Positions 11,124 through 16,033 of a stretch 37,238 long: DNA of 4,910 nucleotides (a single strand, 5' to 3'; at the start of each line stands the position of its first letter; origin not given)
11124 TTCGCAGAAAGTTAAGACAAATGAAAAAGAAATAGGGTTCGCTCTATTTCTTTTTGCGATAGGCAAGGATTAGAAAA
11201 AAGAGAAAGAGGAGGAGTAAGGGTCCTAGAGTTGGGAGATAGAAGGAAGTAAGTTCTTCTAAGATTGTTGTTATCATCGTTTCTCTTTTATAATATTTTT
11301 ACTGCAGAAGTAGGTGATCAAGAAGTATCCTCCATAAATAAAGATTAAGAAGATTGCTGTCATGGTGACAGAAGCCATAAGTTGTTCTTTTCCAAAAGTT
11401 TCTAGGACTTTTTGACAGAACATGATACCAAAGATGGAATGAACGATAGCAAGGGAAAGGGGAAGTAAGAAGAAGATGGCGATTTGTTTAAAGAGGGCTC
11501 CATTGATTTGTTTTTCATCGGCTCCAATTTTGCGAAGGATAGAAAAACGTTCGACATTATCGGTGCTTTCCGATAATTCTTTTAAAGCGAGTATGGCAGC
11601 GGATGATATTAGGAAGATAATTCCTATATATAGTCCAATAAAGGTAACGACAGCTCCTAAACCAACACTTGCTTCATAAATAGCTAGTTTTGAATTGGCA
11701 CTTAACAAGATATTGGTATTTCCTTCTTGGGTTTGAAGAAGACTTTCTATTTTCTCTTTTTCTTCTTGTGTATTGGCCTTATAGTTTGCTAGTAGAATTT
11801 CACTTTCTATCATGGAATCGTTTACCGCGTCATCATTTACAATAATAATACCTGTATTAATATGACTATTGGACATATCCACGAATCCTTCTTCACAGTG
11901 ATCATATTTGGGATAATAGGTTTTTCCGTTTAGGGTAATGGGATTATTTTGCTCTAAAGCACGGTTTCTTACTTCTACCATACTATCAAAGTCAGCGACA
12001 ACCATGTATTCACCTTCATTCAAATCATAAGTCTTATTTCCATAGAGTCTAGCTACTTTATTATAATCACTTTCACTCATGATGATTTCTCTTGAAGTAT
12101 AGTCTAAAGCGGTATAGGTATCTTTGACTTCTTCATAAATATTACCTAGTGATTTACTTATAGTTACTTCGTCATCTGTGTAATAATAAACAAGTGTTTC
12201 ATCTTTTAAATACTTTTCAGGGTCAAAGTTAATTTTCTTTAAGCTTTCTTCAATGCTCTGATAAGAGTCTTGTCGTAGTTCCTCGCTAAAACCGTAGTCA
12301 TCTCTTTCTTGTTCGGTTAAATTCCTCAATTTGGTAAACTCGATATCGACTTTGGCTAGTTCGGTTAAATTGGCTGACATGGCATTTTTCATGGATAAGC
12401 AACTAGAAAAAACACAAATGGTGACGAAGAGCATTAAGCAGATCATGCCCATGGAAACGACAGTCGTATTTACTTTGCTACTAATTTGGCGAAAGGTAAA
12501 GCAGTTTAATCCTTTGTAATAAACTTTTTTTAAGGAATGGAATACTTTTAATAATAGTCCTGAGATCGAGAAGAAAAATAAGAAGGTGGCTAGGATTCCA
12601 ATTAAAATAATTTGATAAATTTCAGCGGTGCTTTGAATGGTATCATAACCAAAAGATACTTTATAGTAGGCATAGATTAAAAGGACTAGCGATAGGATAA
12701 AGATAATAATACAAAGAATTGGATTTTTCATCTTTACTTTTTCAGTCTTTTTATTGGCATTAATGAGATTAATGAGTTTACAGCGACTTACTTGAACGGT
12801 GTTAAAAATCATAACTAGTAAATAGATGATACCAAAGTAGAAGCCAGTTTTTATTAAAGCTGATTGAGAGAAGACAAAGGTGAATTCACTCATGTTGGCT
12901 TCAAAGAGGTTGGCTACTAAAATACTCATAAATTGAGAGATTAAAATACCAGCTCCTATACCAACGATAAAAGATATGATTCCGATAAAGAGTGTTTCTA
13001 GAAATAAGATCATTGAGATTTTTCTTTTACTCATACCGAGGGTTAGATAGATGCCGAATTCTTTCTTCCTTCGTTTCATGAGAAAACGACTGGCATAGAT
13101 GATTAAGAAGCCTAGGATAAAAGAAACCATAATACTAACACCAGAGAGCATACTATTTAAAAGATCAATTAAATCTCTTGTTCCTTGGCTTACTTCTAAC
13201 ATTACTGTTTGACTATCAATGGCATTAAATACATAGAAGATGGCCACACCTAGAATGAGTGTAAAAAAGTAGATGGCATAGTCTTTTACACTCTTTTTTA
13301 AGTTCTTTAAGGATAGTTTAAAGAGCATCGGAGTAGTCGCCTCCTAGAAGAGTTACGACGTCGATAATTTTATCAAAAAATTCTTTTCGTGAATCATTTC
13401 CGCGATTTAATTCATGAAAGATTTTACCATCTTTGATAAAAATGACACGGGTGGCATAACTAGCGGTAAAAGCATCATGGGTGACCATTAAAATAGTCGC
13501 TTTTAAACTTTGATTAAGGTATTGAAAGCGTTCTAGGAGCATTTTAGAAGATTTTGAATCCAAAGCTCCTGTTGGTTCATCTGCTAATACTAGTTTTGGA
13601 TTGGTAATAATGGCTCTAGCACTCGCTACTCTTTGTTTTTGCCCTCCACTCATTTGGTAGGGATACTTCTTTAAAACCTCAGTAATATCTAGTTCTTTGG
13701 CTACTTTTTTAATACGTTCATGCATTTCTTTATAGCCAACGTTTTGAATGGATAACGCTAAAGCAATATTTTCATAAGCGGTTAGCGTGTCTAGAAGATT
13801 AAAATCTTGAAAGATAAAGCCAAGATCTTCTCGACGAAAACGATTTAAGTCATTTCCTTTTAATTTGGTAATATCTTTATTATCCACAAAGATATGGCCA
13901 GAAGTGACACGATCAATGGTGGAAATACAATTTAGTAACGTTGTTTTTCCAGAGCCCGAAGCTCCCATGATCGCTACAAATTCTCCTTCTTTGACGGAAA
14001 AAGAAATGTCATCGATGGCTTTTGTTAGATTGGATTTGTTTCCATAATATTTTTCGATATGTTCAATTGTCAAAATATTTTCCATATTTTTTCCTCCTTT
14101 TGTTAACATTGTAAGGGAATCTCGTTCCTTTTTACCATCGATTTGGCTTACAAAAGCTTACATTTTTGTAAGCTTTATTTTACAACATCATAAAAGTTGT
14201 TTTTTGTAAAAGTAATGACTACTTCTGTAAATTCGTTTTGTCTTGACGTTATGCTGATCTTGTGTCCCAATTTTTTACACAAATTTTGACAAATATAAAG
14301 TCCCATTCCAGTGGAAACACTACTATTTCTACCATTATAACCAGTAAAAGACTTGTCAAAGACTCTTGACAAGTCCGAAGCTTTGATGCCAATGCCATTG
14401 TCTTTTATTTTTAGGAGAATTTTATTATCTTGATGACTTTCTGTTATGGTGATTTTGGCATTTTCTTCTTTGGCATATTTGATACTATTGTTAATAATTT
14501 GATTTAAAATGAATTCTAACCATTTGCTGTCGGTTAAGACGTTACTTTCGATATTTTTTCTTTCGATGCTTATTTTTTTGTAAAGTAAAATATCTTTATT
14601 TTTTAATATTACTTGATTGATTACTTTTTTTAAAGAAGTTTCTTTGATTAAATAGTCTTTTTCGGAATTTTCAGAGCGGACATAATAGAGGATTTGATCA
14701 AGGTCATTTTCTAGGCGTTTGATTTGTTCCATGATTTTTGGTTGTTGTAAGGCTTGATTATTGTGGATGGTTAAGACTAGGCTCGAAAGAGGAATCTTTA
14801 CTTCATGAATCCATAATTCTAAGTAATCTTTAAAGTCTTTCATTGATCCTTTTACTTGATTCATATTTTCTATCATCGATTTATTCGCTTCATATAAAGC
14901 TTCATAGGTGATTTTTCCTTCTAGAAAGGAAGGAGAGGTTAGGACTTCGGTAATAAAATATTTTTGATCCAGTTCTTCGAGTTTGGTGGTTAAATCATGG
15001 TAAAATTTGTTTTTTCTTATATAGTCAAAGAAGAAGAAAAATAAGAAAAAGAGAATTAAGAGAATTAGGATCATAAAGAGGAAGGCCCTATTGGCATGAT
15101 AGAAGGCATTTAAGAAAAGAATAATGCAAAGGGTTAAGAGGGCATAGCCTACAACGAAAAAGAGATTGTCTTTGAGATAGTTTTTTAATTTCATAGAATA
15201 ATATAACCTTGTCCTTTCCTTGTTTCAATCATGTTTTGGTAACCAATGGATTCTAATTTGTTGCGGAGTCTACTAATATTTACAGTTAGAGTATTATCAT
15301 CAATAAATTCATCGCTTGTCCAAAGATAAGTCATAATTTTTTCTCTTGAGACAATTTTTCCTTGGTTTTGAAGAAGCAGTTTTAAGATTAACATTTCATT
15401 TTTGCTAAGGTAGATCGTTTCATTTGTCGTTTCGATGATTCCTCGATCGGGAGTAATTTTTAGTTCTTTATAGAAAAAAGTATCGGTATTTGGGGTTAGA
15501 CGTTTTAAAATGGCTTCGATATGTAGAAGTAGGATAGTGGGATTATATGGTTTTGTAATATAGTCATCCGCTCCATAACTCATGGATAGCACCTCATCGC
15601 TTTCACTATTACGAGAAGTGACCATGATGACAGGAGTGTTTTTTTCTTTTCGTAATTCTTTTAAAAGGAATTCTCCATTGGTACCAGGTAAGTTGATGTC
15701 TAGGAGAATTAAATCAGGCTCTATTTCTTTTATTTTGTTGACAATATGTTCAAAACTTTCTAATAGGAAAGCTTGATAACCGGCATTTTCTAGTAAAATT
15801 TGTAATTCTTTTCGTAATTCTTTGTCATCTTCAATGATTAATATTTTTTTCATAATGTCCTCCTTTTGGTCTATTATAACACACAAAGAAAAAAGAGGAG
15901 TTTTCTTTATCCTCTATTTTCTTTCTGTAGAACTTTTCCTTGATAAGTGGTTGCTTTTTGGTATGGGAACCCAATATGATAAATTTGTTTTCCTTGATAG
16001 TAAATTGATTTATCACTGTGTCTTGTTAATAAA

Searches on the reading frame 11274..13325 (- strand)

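Call 22: search_protein_families(library=pfam, proteins=[window:11274-13325:-], max_evalue=0.001)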
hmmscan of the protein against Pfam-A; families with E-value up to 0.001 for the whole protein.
window:11274-13325:- (683 aa): 1 family
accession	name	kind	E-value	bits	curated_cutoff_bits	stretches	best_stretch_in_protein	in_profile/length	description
PF02687.27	FtsX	-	1.4e-14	54.7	25.5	1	63-174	3-110/120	FtsX-like permease C-terminal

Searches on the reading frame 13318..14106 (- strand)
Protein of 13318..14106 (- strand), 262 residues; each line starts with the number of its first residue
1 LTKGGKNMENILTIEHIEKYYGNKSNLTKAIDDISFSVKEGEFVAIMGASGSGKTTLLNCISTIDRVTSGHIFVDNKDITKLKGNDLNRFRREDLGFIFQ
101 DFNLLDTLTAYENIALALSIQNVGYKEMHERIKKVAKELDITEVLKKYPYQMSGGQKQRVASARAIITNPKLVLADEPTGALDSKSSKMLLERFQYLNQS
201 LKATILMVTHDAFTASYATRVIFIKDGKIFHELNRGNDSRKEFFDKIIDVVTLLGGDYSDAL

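Call 22: search_protein_families(library=pfam, proteins=[window:13318-14106:-], max_evalue=0.001)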
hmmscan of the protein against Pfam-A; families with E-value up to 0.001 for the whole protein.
window:13318-14106:- (262 aa): 5 families
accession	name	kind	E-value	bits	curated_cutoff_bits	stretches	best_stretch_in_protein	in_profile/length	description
PF00005.33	ABC_tran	-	2e-36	126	25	1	32-179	2-136/137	ABC transporter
PF13304.12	AAA_21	-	1.3e-06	29.2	27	0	43-90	1-37/304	AAA domain, putative AbiEii toxin, Type IV TA system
PF02463.25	SMC_N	-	0.00019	21.4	40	0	41-222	24-209/220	RecF/RecN/SMC N terminal domain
PF13555.12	AAA_29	-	0.00055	20.1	27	0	36-64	17-45/61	P-loop containing region of AAA domain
PF13481.12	AAA_25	-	0.00071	19.7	27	0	39-71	31-61/195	AAA domain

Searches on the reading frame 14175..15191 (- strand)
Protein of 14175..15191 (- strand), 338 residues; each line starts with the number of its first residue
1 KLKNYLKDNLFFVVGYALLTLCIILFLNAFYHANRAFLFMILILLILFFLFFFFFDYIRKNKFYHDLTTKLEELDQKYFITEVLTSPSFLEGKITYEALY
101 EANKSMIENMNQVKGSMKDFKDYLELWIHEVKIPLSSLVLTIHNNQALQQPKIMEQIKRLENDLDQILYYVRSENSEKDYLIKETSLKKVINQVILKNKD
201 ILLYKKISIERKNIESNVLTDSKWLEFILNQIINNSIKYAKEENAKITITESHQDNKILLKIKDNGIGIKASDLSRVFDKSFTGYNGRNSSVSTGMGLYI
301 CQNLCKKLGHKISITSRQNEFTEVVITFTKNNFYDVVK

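Call 22: search_protein_families(library=pfam, proteins=[window:14175-15191:-], max_evalue=0.001)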
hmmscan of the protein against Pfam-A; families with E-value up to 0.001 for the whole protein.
window:14175-15191:- (338 aa): 3 families
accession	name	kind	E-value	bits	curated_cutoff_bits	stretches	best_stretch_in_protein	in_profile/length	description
PF02518.31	HATPase_c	-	1.5e-20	74.1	26.4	1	221-329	2-108/111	Histidine kinase-, DNA gyrase B-, and HSP90-like ATPase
PF13589.12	HATPase_c_3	-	8.9e-05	23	25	1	226-323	4-99/137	Histidine kinase-, DNA gyrase B-, and HSP90-like ATPase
PF13567.11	DUF4131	-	0.00026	21.2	31.6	1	13-75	10-64/165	Domain of unknown function (DUF4131)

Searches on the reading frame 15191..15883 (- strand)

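Call 22: search_protein_families(library=pfam, proteins=[window:15191-15883:-], max_evalue=0.001)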
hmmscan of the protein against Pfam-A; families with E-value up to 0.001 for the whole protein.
window:15191-15883:- (230 aa): 3 families
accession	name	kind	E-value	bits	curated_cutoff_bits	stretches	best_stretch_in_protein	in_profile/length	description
PF00072.30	Response_reg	-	1e-25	90.5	30.2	1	14-122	1-110/111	Response regulator receiver domain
PF00486.34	Trans_reg_C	-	3.2e-23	82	26.2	1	155-228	2-76/77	Transcriptional regulatory protein, C terminal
PF06490.17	FleQ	-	0.00082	20.1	22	0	13-94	1-81/108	Flagellar regulatory protein FleQ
